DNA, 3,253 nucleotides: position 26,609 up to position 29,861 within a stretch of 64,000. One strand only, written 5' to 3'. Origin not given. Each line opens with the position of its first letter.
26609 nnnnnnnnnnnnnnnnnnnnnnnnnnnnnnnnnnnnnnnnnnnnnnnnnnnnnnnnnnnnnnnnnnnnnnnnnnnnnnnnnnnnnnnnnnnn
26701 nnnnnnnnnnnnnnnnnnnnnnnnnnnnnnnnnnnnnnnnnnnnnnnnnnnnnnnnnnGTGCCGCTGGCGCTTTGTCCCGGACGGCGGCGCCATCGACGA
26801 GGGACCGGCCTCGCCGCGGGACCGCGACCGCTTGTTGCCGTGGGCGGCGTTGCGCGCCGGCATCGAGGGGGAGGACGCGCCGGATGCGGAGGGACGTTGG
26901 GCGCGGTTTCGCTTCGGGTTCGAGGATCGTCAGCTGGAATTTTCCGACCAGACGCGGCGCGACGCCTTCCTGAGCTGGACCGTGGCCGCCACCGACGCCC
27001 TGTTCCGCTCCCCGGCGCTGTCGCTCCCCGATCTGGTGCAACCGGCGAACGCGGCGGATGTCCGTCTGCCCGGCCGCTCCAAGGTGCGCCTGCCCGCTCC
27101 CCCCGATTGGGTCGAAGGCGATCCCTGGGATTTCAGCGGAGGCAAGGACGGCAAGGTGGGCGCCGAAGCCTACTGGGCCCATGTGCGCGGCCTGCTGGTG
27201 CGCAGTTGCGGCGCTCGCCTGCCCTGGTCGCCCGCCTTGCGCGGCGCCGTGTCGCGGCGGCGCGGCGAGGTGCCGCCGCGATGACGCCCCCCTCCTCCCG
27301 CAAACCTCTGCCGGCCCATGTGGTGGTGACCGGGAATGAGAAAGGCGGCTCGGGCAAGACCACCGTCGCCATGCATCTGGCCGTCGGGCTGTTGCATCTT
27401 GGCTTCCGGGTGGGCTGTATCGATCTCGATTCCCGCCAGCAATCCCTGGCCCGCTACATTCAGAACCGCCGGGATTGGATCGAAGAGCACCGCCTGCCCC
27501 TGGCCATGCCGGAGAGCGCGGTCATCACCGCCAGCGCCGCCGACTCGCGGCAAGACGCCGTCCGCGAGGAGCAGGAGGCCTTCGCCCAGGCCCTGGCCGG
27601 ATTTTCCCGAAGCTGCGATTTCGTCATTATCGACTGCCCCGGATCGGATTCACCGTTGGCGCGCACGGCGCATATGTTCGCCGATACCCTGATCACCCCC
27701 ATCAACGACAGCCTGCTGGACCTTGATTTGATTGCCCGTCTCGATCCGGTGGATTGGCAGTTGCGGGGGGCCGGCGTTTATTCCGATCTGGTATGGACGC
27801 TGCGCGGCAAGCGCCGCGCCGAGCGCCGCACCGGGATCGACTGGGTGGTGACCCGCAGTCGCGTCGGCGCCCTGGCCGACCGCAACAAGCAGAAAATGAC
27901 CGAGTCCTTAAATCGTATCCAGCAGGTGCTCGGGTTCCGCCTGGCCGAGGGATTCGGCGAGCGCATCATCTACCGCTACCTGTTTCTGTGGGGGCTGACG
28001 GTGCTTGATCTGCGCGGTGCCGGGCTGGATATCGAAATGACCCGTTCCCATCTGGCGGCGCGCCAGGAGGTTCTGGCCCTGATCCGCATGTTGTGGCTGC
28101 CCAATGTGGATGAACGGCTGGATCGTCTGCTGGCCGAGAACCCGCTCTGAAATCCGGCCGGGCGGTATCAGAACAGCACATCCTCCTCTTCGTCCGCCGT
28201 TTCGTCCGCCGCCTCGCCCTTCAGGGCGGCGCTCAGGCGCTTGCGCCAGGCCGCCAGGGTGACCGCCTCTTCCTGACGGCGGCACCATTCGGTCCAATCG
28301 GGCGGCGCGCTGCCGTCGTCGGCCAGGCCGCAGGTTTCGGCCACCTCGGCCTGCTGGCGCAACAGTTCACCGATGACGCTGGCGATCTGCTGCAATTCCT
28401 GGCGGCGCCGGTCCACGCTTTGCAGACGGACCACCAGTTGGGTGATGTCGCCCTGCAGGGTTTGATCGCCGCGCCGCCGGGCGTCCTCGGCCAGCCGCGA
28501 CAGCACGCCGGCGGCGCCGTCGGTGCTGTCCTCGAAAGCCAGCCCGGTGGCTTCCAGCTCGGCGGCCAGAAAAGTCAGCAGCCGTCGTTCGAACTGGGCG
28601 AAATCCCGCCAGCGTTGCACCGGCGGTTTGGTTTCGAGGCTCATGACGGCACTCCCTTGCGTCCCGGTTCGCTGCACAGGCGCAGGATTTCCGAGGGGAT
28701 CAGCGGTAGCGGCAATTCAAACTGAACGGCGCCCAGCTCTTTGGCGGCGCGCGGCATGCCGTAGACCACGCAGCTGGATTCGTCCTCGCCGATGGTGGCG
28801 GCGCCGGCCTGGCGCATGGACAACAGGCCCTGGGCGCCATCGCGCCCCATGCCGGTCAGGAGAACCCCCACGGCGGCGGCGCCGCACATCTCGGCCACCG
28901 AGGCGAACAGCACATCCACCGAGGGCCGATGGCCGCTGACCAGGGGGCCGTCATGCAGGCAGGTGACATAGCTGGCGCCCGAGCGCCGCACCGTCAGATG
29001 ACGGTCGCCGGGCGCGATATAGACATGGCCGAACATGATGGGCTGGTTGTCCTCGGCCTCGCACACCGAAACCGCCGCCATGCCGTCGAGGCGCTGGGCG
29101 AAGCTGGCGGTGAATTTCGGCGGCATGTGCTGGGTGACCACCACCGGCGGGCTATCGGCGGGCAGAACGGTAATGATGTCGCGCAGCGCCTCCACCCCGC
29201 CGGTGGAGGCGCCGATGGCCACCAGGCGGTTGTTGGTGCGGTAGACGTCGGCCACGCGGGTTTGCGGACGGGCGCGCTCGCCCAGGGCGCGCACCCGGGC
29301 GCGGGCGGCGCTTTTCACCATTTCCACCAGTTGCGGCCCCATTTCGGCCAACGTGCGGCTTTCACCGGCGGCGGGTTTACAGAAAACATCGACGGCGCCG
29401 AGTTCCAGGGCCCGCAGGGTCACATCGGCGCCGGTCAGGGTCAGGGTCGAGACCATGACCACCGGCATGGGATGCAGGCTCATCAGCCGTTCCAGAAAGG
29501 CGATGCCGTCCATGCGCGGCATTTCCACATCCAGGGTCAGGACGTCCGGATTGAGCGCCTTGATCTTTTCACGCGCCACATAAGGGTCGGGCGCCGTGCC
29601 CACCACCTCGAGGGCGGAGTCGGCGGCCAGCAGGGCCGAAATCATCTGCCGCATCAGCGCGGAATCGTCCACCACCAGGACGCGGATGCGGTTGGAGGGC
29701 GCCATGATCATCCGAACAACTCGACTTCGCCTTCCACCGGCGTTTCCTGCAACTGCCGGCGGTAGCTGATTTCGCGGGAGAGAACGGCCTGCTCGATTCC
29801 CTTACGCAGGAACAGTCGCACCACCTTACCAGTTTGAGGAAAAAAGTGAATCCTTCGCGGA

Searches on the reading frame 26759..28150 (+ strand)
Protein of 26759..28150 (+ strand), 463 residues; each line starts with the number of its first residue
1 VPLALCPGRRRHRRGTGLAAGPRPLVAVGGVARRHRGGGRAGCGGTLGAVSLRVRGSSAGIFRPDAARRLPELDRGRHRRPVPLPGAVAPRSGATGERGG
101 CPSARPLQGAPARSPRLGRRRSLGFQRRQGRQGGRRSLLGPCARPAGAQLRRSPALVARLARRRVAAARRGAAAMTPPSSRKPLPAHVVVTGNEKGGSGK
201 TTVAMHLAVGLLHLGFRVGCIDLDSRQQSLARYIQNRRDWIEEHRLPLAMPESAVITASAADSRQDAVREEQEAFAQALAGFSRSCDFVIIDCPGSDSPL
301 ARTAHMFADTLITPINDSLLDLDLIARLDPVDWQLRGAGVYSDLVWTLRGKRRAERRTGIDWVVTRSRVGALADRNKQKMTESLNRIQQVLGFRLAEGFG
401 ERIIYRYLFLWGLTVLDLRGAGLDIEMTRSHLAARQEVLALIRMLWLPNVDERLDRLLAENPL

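Call 25: search_protein_families(library=pfam, proteins=[window:26759-28150:+], max_evalue=0.001)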
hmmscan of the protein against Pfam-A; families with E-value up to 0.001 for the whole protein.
window:26759-28150:+ (463 aa): 7 families
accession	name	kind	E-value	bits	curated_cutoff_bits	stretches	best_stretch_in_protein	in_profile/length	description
PF09140.17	MipZ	-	6.5e-93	311.2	20.7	1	187-448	1-261/262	ATPase MipZ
PF13614.12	AAA_31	-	4.7e-15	56.4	27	2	187-228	2-43/177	AAA domain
PF01656.29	CbiA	-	6e-08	33.1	25.4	1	191-390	3-105/125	CobQ/CobB/MinD/ParA nucleotide binding domain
PF10609.15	ParA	-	1.2e-07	31.8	27.1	1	187-294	4-120/246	NUBPL iron-transfer P-loop NTPase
PF06564.18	CBP_BcsQ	-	4.3e-05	23.6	21.3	0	263-313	93-143/234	Cellulose biosynthesis protein BcsQ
PF02606.20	LpxK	-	0.00079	19.1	27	0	167-221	16-71/328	Tetraacyldisaccharide-1-P 4'-kinase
PF25199.1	nSTAND_NTPase5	-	0.00082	19.7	34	0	158-250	17-102/145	Novel STAND NTPase 5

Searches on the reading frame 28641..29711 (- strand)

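Call 24: search_protein_families(library=pfam, proteins=[window:28641-29711:-], max_evalue=0.001)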
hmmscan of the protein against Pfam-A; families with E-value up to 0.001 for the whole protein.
window:28641-29711:- (356 aa): 2 families
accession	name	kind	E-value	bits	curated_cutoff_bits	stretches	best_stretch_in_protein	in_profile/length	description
PF01339.22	CheB_methylest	-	3.2e-63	213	24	1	164-342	1-174/174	CheB methylesterase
PF00072.30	Response_reg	-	9.3e-21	74.5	30.2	1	11-115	1-102/111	Response regulator receiver domain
